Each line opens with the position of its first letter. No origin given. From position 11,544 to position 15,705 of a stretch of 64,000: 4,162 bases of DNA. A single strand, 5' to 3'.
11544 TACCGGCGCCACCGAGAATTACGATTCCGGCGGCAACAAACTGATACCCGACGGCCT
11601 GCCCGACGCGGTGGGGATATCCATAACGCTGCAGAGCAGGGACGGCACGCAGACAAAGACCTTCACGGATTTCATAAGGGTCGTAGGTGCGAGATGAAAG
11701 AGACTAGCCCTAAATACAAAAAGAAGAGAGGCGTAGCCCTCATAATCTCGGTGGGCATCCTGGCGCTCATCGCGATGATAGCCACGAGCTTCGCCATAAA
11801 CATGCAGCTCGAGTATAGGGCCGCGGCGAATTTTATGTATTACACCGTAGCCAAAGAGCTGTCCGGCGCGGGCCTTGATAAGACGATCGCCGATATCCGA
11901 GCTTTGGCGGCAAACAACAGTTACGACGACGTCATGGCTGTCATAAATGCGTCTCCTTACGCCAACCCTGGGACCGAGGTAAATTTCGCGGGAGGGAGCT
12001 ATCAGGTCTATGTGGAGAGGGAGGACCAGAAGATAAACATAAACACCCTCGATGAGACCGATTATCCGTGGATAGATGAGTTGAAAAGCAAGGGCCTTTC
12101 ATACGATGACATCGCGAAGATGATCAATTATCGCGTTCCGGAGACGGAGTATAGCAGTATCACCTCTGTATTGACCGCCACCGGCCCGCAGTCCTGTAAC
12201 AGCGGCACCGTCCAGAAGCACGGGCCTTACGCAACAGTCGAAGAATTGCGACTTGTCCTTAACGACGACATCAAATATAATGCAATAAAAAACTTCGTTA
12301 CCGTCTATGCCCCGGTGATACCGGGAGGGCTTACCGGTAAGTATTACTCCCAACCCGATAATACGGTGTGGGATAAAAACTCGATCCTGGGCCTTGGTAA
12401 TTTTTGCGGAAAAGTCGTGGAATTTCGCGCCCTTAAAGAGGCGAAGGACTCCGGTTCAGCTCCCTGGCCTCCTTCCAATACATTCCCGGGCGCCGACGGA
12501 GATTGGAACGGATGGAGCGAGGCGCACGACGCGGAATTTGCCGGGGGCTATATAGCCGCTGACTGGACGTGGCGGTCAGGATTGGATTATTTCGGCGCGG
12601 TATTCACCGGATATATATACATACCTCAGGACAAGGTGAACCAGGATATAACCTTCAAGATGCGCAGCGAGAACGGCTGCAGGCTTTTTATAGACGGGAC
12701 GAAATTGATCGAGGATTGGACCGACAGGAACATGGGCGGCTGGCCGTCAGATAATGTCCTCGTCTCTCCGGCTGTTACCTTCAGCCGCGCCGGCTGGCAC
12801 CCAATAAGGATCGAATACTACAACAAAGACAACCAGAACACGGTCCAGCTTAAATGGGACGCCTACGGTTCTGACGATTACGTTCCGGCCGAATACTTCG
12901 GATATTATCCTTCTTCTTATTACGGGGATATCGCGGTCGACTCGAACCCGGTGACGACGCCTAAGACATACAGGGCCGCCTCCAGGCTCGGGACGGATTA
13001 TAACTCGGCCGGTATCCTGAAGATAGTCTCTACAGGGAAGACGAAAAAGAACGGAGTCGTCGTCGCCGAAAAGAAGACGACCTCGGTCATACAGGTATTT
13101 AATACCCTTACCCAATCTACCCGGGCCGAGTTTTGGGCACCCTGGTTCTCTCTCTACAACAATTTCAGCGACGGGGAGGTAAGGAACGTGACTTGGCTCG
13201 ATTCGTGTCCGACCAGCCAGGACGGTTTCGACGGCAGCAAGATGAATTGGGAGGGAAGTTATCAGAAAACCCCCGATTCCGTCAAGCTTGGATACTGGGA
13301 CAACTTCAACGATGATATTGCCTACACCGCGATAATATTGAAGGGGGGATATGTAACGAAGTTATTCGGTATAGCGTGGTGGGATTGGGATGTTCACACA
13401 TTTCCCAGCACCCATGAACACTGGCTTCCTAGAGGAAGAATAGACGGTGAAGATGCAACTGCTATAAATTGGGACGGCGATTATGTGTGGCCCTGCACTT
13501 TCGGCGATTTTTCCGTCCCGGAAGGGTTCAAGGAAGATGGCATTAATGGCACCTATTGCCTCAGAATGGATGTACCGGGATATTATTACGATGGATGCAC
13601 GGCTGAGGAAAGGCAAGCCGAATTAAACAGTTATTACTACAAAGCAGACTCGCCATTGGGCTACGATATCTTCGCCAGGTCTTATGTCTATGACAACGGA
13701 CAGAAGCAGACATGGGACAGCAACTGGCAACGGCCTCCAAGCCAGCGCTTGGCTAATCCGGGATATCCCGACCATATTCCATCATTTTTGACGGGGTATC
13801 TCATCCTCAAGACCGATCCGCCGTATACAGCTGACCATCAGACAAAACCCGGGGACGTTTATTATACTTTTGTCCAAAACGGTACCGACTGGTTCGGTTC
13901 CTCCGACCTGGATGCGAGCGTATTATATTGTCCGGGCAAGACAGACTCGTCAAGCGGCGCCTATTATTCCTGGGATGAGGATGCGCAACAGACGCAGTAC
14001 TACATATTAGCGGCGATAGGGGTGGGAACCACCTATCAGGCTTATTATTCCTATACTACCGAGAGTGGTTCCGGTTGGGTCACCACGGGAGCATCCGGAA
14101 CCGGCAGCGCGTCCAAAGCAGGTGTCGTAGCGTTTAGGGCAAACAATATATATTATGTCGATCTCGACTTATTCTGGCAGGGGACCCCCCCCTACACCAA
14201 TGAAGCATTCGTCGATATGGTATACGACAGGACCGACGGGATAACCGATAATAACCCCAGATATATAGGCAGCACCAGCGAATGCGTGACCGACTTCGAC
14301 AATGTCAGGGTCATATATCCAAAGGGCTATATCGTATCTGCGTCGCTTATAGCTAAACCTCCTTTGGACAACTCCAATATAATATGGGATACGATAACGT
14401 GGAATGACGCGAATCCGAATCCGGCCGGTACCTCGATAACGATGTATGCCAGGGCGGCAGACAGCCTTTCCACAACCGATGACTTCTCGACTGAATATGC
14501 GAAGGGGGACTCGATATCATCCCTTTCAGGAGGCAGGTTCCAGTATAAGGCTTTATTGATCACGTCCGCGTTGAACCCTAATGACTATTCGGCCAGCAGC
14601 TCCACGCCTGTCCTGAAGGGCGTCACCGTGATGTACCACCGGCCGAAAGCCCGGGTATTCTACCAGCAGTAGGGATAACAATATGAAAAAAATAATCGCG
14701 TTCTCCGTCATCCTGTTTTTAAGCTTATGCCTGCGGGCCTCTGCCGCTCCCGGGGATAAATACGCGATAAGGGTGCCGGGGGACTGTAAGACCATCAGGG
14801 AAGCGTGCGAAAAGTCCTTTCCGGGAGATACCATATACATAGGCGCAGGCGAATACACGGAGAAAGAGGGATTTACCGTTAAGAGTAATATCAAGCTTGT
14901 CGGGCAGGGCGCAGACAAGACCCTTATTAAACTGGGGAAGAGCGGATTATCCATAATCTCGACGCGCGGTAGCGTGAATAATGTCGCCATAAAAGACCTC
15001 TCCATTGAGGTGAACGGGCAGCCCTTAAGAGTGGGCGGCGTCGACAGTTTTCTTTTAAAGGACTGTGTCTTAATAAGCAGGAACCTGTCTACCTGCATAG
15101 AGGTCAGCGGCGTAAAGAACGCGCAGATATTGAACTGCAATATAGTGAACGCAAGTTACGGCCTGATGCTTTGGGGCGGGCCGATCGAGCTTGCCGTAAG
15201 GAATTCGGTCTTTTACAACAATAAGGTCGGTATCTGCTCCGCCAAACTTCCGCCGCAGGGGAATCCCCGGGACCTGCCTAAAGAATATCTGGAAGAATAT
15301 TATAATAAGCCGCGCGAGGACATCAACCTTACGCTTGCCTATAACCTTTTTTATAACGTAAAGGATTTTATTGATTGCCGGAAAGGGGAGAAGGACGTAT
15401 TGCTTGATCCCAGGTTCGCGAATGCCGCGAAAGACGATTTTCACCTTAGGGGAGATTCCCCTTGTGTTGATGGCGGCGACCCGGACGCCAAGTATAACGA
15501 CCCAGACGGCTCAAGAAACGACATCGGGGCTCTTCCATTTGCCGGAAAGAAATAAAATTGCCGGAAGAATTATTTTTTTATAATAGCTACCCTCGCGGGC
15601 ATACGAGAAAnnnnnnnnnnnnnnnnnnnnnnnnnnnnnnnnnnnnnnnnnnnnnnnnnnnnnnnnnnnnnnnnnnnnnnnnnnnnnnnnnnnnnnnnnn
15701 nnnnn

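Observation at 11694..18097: Two paralogous giant GspK-like tip pseudopilins, one with a PA14 lectin-type domain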

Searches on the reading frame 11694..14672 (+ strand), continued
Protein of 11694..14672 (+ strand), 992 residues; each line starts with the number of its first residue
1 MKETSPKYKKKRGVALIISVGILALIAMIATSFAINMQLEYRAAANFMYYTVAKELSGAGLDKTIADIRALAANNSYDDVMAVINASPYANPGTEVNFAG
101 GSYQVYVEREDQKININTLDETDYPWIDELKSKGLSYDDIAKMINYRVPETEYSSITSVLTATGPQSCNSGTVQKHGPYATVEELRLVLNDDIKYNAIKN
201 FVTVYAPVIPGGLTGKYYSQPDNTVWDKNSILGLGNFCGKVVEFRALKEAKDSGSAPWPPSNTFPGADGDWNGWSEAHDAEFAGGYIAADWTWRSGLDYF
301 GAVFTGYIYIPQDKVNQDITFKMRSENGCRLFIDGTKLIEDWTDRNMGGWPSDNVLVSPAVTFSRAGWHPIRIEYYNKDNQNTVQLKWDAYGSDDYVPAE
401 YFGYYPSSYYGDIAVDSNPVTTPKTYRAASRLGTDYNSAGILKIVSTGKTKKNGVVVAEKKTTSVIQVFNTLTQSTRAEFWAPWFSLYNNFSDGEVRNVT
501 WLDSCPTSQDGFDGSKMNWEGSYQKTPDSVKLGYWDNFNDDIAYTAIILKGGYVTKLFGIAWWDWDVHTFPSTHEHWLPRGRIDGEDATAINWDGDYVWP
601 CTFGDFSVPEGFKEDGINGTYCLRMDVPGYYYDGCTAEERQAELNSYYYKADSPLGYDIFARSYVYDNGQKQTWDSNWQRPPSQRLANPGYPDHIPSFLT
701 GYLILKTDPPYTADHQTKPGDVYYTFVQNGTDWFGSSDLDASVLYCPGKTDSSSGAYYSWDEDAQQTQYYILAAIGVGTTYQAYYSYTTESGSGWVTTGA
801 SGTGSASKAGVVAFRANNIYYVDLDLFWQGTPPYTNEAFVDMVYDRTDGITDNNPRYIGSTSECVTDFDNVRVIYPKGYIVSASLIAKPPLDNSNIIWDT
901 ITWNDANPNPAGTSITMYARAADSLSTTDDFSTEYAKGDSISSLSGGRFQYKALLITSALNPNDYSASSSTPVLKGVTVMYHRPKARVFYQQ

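Call 30: fold_search(model_id=the predicted structure, library=pdb)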
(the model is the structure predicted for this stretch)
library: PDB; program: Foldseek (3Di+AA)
matches with E <= 10: 1091; with E <= 0.001: 50
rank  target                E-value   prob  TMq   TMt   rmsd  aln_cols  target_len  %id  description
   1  6qe7_A                1.6e-06  1.00  0.13  0.40  20.1       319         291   12  anti-sigma factor domain-containing protein (released 2019-06-12)
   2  6qe7_C                1.8e-06  1.00  0.13  0.42  19.8       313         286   12  anti-sigma factor domain-containing protein (released 2019-06-12)
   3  6qdi                  5.6e-06  1.00  0.12  0.37  15.4       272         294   17  anti-sigma factor domain-containing protein from Clostridium clariflavum (released 2019-06-12)
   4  6qe7_B                9.0e-06  1.00  0.13  0.41  18.2       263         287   14  anti-sigma factor domain-containing protein (released 2019-06-12)
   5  2xju_A                2.7e-05  1.00  0.12  0.39  12.8       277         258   13  X-ray structure of the N-terminal domain of the flocculin Flo5 from Saccharomyces cerevisiae with mutation S227A in co (released 2010-12-15)
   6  6x8a_A                3.2e-05  1.00  0.13  0.58   7.6       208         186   15  Sucrose-bound structure of Marinomonas primoryensis PA14 carbohydrate-binding domain (released 2021-06-02)
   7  4lhn                  3.9e-05  1.00  0.13  0.43  13.5       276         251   13  Structure of the N-terminal domain of the Flo1 adhesin (N-Flo1p) from the yeast Saccharomyces cerevisiae, in complex wit (released 2014-09-24)
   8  4d3w_A                5.1e-05  1.00  0.12  0.44  10.9       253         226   15  Crystal Structure of Epithelial Adhesin 1 A domain (Epa1A) from Candida glabrata in complex with the T-antigen (Galb1- (released 2015-07-01)
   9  4af9_A                5.7e-05  1.00  0.11  0.43  13.2       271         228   14  Crystal Structure of Epithelial Adhesin 1 A domain (Epa1A) from Candida glabrata in complex with Galb1-3Glc (released 2012-10-17)
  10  6x8d                  6.4e-05  1.00  0.13  0.61   7.6       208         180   14  Arabinose-bound structure of Marinomonas primoryensis PA14 carbohydrate-binding domain (released 2021-06-02)
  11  4afa_A                7.1e-05  1.00  0.11  0.43  10.0       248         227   15  Crystal Structure of subtype-switched Epithelial Adhesin 1 to 2 A domain (Epa1to2A) from Candida glabrata in complex w (released 2012-10-17)
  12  6xa5_A                8.3e-05  1.00  0.12  0.57   8.0       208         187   13  Trehalose-bound structure of Marinomonas primoryensis PA14 carbohydrate-binding domain (released 2021-06-02)
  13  2xjp                  8.7e-05  1.00  0.12  0.40  13.2       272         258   14  X-ray structure of the N-terminal domain of the flocculin Flo5 from Saccharomyces cerevisiae in complex with calcium and (released 2010-12-15)
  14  2xjr_A                9.7e-05  1.00  0.12  0.42  12.4       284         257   12  X-ray structure of the N-terminal domain of the flocculin Flo5 from Saccharomyces cerevisiae in complex with calcium a (released 2010-12-15)
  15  5a3l_A                1.0e-04  1.00  0.12  0.47   8.4       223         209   15  Structure of Cea1A in complex with N-Acetylglucosamine (released 2016-06-29)
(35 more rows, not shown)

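Call 35: find_encoding_contigs(protein=P0005, flank=10000, max_places=2)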
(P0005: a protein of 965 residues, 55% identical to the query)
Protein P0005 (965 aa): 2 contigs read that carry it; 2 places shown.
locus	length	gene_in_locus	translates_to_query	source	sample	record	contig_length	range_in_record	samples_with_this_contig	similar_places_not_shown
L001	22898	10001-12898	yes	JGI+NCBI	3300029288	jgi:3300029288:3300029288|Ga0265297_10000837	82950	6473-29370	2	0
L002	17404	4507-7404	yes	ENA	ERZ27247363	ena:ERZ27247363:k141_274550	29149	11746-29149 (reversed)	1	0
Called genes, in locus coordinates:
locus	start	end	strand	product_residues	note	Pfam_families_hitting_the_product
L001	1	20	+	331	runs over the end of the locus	PF00814:TsaD, PF22521:HypF_C_2 (weak)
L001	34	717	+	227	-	PF02308:MgtC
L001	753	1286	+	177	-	PF04519:Bactofilin, PF12728:HTH_17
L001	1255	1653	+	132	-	PF12728:HTH_17 (weak)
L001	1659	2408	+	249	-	PF00731:AIRC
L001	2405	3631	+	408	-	PF01969:Ni_insertion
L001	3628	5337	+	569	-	PF05157:MshEN, PF00437:T2SSE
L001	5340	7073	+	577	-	PF05157:MshEN, PF00437:T2SSE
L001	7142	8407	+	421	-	PF28597:T2SSF_N, PF00482:T2SSF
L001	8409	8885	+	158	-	PF07963:N_methyl (weak), PF08334:T2SSG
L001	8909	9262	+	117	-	PF07963:N_methyl (weak)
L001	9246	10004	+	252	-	-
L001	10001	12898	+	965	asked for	PF07691:PA14 (weak)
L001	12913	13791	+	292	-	PF13229:Beta_helix (weak)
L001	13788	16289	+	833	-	PF03934:T2SSK (weak)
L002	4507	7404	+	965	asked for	PF07691:PA14 (weak)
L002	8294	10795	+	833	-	PF03934:T2SSK (weak)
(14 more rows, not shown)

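Call 40: find_encoding_contigs(protein=P0017, flank=10000, max_places=1)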
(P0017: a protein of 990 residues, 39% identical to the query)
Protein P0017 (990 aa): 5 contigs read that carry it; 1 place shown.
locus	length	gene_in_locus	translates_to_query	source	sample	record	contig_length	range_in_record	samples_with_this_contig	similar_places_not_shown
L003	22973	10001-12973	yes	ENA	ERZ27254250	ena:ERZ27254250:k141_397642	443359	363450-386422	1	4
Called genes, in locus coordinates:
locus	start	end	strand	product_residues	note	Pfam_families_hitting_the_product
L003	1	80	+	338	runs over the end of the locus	PF00814:TsaD, PF22521:HypF_C_2 (weak)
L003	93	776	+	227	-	PF02308:MgtC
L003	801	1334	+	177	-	PF04519:Bactofilin, PF12728:HTH_17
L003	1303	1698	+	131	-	PF12728:HTH_17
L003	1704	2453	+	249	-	PF00731:AIRC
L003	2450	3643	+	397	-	PF01969:Ni_insertion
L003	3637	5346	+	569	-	PF05157:MshEN, PF00437:T2SSE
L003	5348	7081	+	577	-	PF05157:MshEN, PF00437:T2SSE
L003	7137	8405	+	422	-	PF28597:T2SSF_N, PF00482:T2SSF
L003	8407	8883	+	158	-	PF07963:N_methyl (weak), PF08334:T2SSG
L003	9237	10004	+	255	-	PF07963:N_methyl (weak)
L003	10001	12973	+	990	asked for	PF07691:PA14 (weak)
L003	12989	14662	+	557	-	PF13229:Beta_helix (weak)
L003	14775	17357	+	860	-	-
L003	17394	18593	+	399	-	-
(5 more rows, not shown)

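Call 42: find_encoding_contigs(protein=P0031, flank=10000, max_places=1)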
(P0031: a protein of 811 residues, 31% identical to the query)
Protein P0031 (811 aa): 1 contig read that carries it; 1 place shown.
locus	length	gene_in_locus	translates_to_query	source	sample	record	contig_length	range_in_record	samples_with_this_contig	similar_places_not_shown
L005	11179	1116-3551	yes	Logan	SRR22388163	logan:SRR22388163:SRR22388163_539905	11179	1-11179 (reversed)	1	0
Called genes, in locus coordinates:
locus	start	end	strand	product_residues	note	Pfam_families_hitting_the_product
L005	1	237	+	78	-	?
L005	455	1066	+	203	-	PF21253:Mann_GBD_bact, PF07589:PEP_exosort_dom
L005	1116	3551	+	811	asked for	PF03934:T2SSK (faint), PF13385:Laminin_G_3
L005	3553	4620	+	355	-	-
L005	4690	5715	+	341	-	PF00356:LacI, PF00532:Peripla_BP_1, PF13407:Peripla_BP_4, PF13377:Peripla_BP_3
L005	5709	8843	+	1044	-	PF02837:Glyco_hydro_2_N, PF22666:Glyco_hydro_2_N2, PF00703:Glyco_hydro_2, PF02836:Glyco_hydro_2_C, PF17957:Big_7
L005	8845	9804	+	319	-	PF09985:Glucodextran_C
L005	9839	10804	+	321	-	PF09985:Glucodextran_C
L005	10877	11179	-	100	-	?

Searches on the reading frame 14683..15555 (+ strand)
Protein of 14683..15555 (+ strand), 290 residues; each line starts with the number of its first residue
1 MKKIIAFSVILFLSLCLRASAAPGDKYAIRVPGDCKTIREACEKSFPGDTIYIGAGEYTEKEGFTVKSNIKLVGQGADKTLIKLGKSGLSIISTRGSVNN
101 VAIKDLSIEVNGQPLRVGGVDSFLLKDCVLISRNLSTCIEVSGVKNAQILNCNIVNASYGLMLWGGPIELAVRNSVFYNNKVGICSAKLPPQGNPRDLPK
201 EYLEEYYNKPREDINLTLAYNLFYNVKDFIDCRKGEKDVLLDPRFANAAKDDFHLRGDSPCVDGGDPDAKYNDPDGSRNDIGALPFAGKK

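Call 4: search_protein_families(library=pfam, proteins=[window:14683-15555:+], max_evalue=1)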
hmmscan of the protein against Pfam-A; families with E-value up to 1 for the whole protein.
window:14683-15555:+ (290 aa): 5 families
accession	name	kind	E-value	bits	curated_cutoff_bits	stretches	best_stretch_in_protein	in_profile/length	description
PF13229.12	Beta_helix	-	1.1e-05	25.6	25.9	1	87-185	44-143/158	Right handed beta helix region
PF12708.12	Pect-lyase_RHGA_epim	-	0.0019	18.5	27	1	46-100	32-88/213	Rhamnogalacturonase A/epimerase, pectate lyase-like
PF01095.25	Pectinesterase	-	0.013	14.6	27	1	33-84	10-66/298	Pectinesterase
PF05048.19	NosD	-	0.029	14.3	23.6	1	111-185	15-86/212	Periplasmic copper-binding protein (NosD)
PF17161.10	DUF5123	-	0.28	12.8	35.1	1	217-267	56-111/113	Domain of unknown function (DUF5123)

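Call 5: search_protein_families(library=ncbifam, proteins=[window:14683-15555:+], max_evalue=1)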
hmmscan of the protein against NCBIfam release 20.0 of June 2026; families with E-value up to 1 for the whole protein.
window:14683-15555:+ (290 aa): 3 families
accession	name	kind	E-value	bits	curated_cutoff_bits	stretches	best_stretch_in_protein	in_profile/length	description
TIGR03805.1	beta_helix_1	subfamily_domain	0.00013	21.2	141.5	1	39-121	2-86/314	parallel beta-helix domain-containing protein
TIGR04247.1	NosD_copper_fam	subfamily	0.00014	20.6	300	1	38-157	1-118/377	nitrous oxide reductase family maturation protein NosD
NF047854.1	LIC10774_subfam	equivalog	0.19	10.7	380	1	36-83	81-132/358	LIC10774/LIC10365 family surface protein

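Call 64: search_solved_structures(query=window:14683-15555:+, max_evalue=1)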
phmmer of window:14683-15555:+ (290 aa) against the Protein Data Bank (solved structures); distinct sequences matched with E-value up to 1: 2.
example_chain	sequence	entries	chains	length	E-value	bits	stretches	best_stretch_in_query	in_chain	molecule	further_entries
8tne_A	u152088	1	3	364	0.0027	20.4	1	31-85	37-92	Pectinesterase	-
7dmk_A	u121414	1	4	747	0.24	14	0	34-62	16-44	BcAlyPL6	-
